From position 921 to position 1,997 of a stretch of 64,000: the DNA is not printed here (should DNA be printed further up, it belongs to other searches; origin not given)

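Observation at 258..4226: Compact CDP-alcohol activation/transfer operon next to a giant glycan cluster: candidate phospho-alcohol (teichoic-acid-like) decoration pathway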

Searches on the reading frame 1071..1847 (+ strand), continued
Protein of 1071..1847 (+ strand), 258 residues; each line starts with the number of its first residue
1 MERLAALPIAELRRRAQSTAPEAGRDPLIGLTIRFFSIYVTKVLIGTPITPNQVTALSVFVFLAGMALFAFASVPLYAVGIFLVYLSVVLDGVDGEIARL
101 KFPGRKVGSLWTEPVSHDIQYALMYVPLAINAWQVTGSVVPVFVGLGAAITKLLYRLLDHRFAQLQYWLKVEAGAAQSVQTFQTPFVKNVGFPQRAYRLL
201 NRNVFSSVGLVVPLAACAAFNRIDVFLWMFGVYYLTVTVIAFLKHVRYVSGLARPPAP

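Call 42: search_protein_families(library=ncbifam, proteins=[L018:10750-12663:+, L018:12667-13413:+, L018:13415-14344:+, L018:14334-15056:+, L018:7636-9054:+, L018:9072-9983:+], max_evalue=0.01)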
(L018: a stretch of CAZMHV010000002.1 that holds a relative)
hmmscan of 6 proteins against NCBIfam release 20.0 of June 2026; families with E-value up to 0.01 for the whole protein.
L018:10750-12663:+ (637 aa): 36 families (the best 25 are shown)
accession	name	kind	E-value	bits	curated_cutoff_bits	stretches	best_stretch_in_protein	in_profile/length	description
TIGR01357.1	aroB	equivalog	8.1e-78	262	305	1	274-602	3-330/344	3-dehydroquinate synthase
TIGR04425.1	P_lya_rel_AroB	hypoth_equivalog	6e-55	186.6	400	1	299-585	28-311/348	AroB-related putative sugar phosphate phospholyase (cyclizing)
NF004852.0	PRK06203.1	equivalog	1.2e-50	172.6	333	1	327-566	90-334/407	3-dehydroquinate synthase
NF010627.0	PRK14021.1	equivalog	6.3e-43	147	565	1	311-583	223-505/542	bifunctional shikimate kinase/3-dehydroquinate synthase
NF010556.0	PRK13951.1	equivalog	2.6e-30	105.7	560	1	325-587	205-463/492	bifunctional shikimate kinase AroK/3-dehydroquinate synthase AroB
TIGR03992.1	Arch_glmU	subfamily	6.3e-20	71.4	292.1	1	6-276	3-263/393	bifunctional sugar-1-phosphate nucleotidylyltransferase/acetyltransferase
NF041135.1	IPPtranDIPPsyn_Thcocales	equivalog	1.1e-19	70.8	580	1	6-239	3-217/419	bifunctional L-myo-inositol-1-phosphate cytidylyltransferase/CDP-L-myo-inositol myo-inositolphosphotransferase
NF041313.1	UDPGP_AglF_Halo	equivalog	4.4e-15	55.8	400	1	6-124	3-120/234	UTP--glucose-1-phosphate uridylyltransferase AglF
TIGR01208.1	rmlA_long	equivalog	1.1e-12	47.5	320.25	1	6-119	2-117/353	glucose-1-phosphate thymidylyltransferase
NF045761.1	NAMPUrTaseMurU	equivalog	3.1e-12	46.8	250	1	7-113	4-111/226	N-acetylmuramate alpha-1-phosphate uridylyltransferase MurU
NF045665.1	NTPtran_DVU1551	equivalog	2.4e-11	43.3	315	1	6-94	3-82/359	DVU_1551 family NTP transferase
NF041173.1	Sug_nt_acttase_Thmprot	equivalog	4e-10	39.2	600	1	7-244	4-232/405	bifunctional sugar-1-phosphate nucleotidylyltransferase/acetyltransferase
NF010935.0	PRK14355.1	equivalog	6.2e-09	35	718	1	6-74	6-73/459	bifunctional UDP-N-acetylglucosamine diphosphorylase/glucosamine-1-phosphate N-acetyltransferase GlmU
TIGR01173.1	glmU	equivalog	1.1e-08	34.4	366.85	1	7-69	4-65/452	bifunctional UDP-N-acetylglucosamine diphosphorylase/glucosamine-1-phosphate N-acetyltransferase GlmU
NF010933.0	PRK14353.1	equivalog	3e-08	32.7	505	1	5-67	7-68/453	bifunctional UDP-N-acetylglucosamine diphosphorylase/glucosamine-1-phosphate N-acetyltransferase GlmU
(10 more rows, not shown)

L018:12667-13413:+ (248 aa): 231 families (the best 25 are shown)
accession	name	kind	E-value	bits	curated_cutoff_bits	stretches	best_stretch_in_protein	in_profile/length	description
NF009466.0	PRK12826.1-2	subfamily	2.5e-52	177.8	222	1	1-239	2-238/248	3-oxoacyl-ACP reductase FabG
NF009093.0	PRK12429.1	subfamily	2.7e-52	177.6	258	1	2-245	5-256/259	3-hydroxybutyrate dehydrogenase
TIGR01963.1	PHB_DH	subfamily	4.9e-51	173.4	307.05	1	3-245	2-252/255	3-hydroxybutyrate dehydrogenase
TIGR01830.1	3oxo_ACP_reduc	equivalog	1e-50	172.7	297.75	1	6-239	2-232/239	3-oxoacyl-[acyl-carrier-protein] reductase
NF004198.0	PRK05653.1-3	equivalog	1.3e-47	162.4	296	1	2-237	7-238/248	3-oxoacyl-ACP reductase FabG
TIGR01829.1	AcAcCoA_reduct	subfamily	5.6e-46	157.2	302.1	1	6-242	4-237/242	acetoacetyl-CoA reductase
NF009464.0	PRK12824.1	subfamily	1.7e-44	152.3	269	1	1-242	1-239/245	3-oxoacyl-ACP reductase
NF005559.1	PRK07231.1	subfamily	1.9e-44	152.1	215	1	3-239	5-241/249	glucose 1-dehydrogenase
TIGR02415.1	23BDH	subfamily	4.2e-44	150.9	304.35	1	5-241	3-247/254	acetoin reductase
NF004197.0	PRK05653.1-1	equivalog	4.3e-44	151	332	1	2-242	7-243/249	3-oxoacyl-ACP reductase FabG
NF053542.1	FlxB_rubin_SDR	equivalog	9.4e-44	149.9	340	1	4-239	2-233/239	flexirubin biosynthesis SDR family reductase FlxB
NF047420.2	EF_P_mod_YmfI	equivalog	5.2e-42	144.2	238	1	5-245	2-235/236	elongation factor P 5-aminopentanone reductase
NF005309.0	PRK06841.1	subfamily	2.5e-41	141.9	286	1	3-241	16-248/255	GolD/DthD family dehydrogenase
NF004199.0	PRK05653.1-4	equivalog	4.6e-41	141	301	1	3-242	6-242/247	3-oxoacyl-ACP reductase FabG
NF006110.0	PRK08261.1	equivalog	6.9e-41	140.6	410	1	3-237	215-442/454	3-oxoacyl-ACP reductase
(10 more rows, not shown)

L018:13415-14344:+ (309 aa): 10 families
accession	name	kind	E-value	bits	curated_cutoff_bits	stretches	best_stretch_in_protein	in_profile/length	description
NF003558.0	PRK05231.1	equivalog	1.7e-41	142.2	271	1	10-263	16-270/322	homoserine kinase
TIGR00938.1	thrB_alt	equivalog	6.9e-33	114.3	255.9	1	16-261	23-267/307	homoserine kinase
NF004799.0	PRK06148.1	subfamily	2.9e-17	62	1128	1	29-272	38-295/1015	hypothetical protein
TIGR02906.1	spore_CotS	subfamily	9.3e-16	57.6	172.7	2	182-264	188-269/314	CotS family spore coat protein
NF004800.0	PRK06149.1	equivalog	1.6e-10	39.7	973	1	30-266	45-296/972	aminotransferase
NF008738.0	PRK11768.1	equivalog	2.7e-09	36.8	194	1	31-268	42-277/327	serine/threonine protein kinase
NF053880.1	SprCtKinCotIBac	equivalog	5.2e-09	35.5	550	1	184-260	207-283/328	spore coat kinase CotI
NF033068.1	APH_3p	equivalog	5.8e-06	26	205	1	32-247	27-237/255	APH(3') family aminoglycoside O-phosphotransferase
NF002475.0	PRK01723.1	equivalog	0.0063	15.6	142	0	182-211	162-191/241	3-deoxy-D-manno-octulosonic acid kinase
TIGR03724.2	arch_bud32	equivalog_domain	0.0081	15.7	125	0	182-226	104-147/193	KEOPS complex kinase/ATPase Bud32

L018:14334-15056:+ (240 aa): 40 families (the best 25 are shown)
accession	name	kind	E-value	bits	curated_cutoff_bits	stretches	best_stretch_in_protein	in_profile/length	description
TIGR03992.1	Arch_glmU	subfamily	1.3e-19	70.3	292.1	1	6-198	3-197/393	bifunctional sugar-1-phosphate nucleotidylyltransferase/acetyltransferase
NF041135.1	IPPtranDIPPsyn_Thcocales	equivalog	2.5e-19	69.6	580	1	5-238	2-217/419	bifunctional L-myo-inositol-1-phosphate cytidylyltransferase/CDP-L-myo-inositol myo-inositolphosphotransferase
NF045665.1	NTPtran_DVU1551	equivalog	2e-16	60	315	1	6-126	3-119/359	DVU_1551 family NTP transferase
NF049965.1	GlMnHpPGnyltfHddC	equivalog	2.4e-13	50.2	300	1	6-180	3-175/221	D-glycero-D-manno-heptose 1-phosphate guanosyltransferase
NF045761.1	NAMPUrTaseMurU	equivalog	9.9e-13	48.5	250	1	6-73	3-73/226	N-acetylmuramate alpha-1-phosphate uridylyltransferase MurU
TIGR03310.1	matur_MocA_YgfJ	equivalog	1.6e-12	47.8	186.45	1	7-109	3-100/188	molybdenum cofactor cytidylyltransferase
NF041313.1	UDPGP_AglF_Halo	equivalog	3.3e-12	46.4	400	1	6-175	3-177/234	UTP--glucose-1-phosphate uridylyltransferase AglF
NF045782.1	NicBOxredNboR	equivalog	2.2e-11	43.8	260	1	2-101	7-100/206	nicotine blue oxidoreductase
NF045697.1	MurNAcPUrMurU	equivalog_domain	3.7e-11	42.9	370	1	7-121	1-117/229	N-acetylmuramate alpha-1-phosphate uridylyltransferase MurU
TIGR01173.1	glmU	equivalog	9.4e-11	41.2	366.85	1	7-205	4-198/452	bifunctional UDP-N-acetylglucosamine diphosphorylase/glucosamine-1-phosphate N-acetyltransferase GlmU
NF041173.1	Sug_nt_acttase_Thmprot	equivalog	1.3e-10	40.8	600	1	7-180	4-176/405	bifunctional sugar-1-phosphate nucleotidylyltransferase/acetyltransferase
NF010933.0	PRK14353.1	equivalog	6.3e-10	38.2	505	1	5-121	7-122/453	bifunctional UDP-N-acetylglucosamine diphosphorylase/glucosamine-1-phosphate N-acetyltransferase GlmU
NF010932.0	PRK14352.1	equivalog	5.3e-09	35.2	611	1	5-79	8-79/488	bifunctional UDP-N-acetylglucosamine diphosphorylase/glucosamine-1-phosphate N-acetyltransferase GlmU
NF010940.0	PRK14360.1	equivalog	1.6e-08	33.5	602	1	8-115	6-111/452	bifunctional UDP-N-acetylglucosamine diphosphorylase/glucosamine-1-phosphate N-acetyltransferase GlmU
TIGR01208.1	rmlA_long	equivalog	2.2e-08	33.4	320.25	1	6-113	2-112/353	glucose-1-phosphate thymidylyltransferase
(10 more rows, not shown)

L018:7636-9054:+ (472 aa): 0 families

L018:9072-9983:+ (303 aa): 0 families

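Call 45: fold_search(model_id=the predicted structure, library=pdb)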
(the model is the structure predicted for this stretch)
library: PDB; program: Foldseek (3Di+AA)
matches with E <= 10: 182; with E <= 0.001: 7
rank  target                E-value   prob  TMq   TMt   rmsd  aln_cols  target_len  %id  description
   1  4o6n_A                7.9e-06  1.00  0.57  0.45   5.0       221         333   23  Structure of AF2299, a CDP-alcohol phosphotransferase (CDP-bound) (released 2014-05-14)
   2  4o6m_A                8.6e-06  1.00  0.56  0.45   4.9       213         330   23  Structure of AF2299, a CDP-alcohol phosphotransferase (CMP-bound) (released 2014-05-14)
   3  4o6m_B                1.4e-05  1.00  0.54  0.43   6.9       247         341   21  Structure of AF2299, a CDP-alcohol phosphotransferase (CMP-bound) (released 2014-05-14)
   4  4q7c_A                2.9e-05  1.00  0.59  0.47   5.0       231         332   22  Structure of AF2299, a CDP-alcohol phosphotransferase (released 2014-05-28)
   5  4mnd                  6.9e-05  1.00  0.55  0.37   5.7       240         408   20  Crystal structure of Archaeoglobus fulgidus IPCT-DIPPS bifunctional membrane protein (released 2014-07-02)
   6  6wmv_C                6.5e-04  1.00  0.56  0.45   5.7       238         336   17  Structure of a phosphatidylinositol-phosphate synthase (PIPS) from Mycobacterium kansasii with evidence of substrate b (released 2020-05-27)
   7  5d91                  7.8e-04  1.00  0.62  0.49   4.7       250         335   13  Structure of a phosphatidylinositolphosphate (PIP) synthase from Renibacterium Salmoninarum (released 2015-11-11)
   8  6wm5_C                1.2e-03  1.00  0.56  0.45   5.7       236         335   16  Structure of a phosphatidylinositol-phosphate synthase (PIPS) from Mycobacterium kansasii (released 2020-05-27)
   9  6wm5_A                1.4e-03  1.00  0.54  0.42   5.2       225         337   18  Structure of a phosphatidylinositol-phosphate synthase (PIPS) from Mycobacterium kansasii (released 2020-05-27)
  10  6h59_B                1.6e-03  1.00  0.56  0.71   5.5       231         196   16  Crystal structure of Mycobacterium tuberculosis phosphatidylinositol phosphate synthase (PgsA1) with CDP-DAG bound (released 2019-05-15)
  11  6wmv_A                1.9e-03  1.00  0.54  0.43   5.3       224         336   18  Structure of a phosphatidylinositol-phosphate synthase (PIPS) from Mycobacterium kansasii with evidence of substrate b (released 2020-05-27)
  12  6h59_A                2.0e-03  1.00  0.56  0.70   5.6       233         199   18  Crystal structure of Mycobacterium tuberculosis phosphatidylinositol phosphate synthase (PgsA1) with CDP-DAG bound (released 2019-05-15)
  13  6h5a_A                2.7e-03  1.00  0.56  0.68   6.0       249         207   18  Crystal structure of Mycobacterium tuberculosis phosphatidylinositol phosphate synthase (PgsA1) in complex with mangan (released 2019-05-15)
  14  5d92_C                4.6e-03  1.00  0.62  0.49   5.1       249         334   15  Structure of a phosphatidylinositolphosphate (PIP) synthase from Renibacterium Salmoninarum (released 2015-11-04)
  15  6h5a_B                4.8e-03  1.00  0.54  0.65   5.4       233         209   18  Crystal structure of Mycobacterium tuberculosis phosphatidylinositol phosphate synthase (PgsA1) in complex with mangan (released 2019-05-15)
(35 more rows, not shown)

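Call 83: search_protein_families(library=ncbifam, proteins=[L018:15963-17354:+, L018:17351-18739:+, L002:12134-13561:+, L006:14489-15874:+], max_evalue=0.01)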
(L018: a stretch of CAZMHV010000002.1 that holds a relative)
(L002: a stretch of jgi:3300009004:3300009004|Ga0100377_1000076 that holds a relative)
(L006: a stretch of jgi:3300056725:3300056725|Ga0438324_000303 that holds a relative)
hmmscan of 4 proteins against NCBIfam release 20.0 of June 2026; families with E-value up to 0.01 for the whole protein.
L018:15963-17354:+ (463 aa): 2 families
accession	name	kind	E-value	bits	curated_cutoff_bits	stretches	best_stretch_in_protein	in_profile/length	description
NF046086.1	BFO_1060_trans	domain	5.3e-16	58.7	200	2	144-265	38-169/365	BFO_1060 family glycosyltransferase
TIGR04396.2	surf_polysacc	subfamily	3.9e-05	23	125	0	338-460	250-360/427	surface carbohydrate biosynthesis protein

L018:17351-18739:+ (462 aa): 4 families
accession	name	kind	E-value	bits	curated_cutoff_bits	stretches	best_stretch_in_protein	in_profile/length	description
NF046086.1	BFO_1060_trans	domain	2.2e-18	66.5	200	1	142-461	37-364/365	BFO_1060 family glycosyltransferase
NF009783.0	PRK13278.2-4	equivalog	0.00025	20.1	590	1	145-233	6-92/356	formate--phosphoribosylaminoimidazolecarboxamide ligase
TIGR04396.2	surf_polysacc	subfamily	0.00026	20.3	125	1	152-240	45-142/427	surface carbohydrate biosynthesis protein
NF009780.0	PRK13278.1-5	equivalog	0.0012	17.9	556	1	138-231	4-92/361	formate--phosphoribosylaminoimidazolecarboxamide ligase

L002:12134-13561:+ (475 aa): 1 family
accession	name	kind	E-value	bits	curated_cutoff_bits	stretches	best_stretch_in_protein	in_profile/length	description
NF046086.1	BFO_1060_trans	domain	1.7e-06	27.4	200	0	157-270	41-164/365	BFO_1060 family glycosyltransferase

L006:14489-15874:+ (461 aa): 2 families
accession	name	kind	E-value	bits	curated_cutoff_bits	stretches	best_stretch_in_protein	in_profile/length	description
NF046086.1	BFO_1060_trans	domain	1.3e-14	54.2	200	1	141-261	39-169/365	BFO_1060 family glycosyltransferase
TIGR04396.2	surf_polysacc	subfamily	0.00039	19.7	125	0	185-235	90-140/427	surface carbohydrate biosynthesis protein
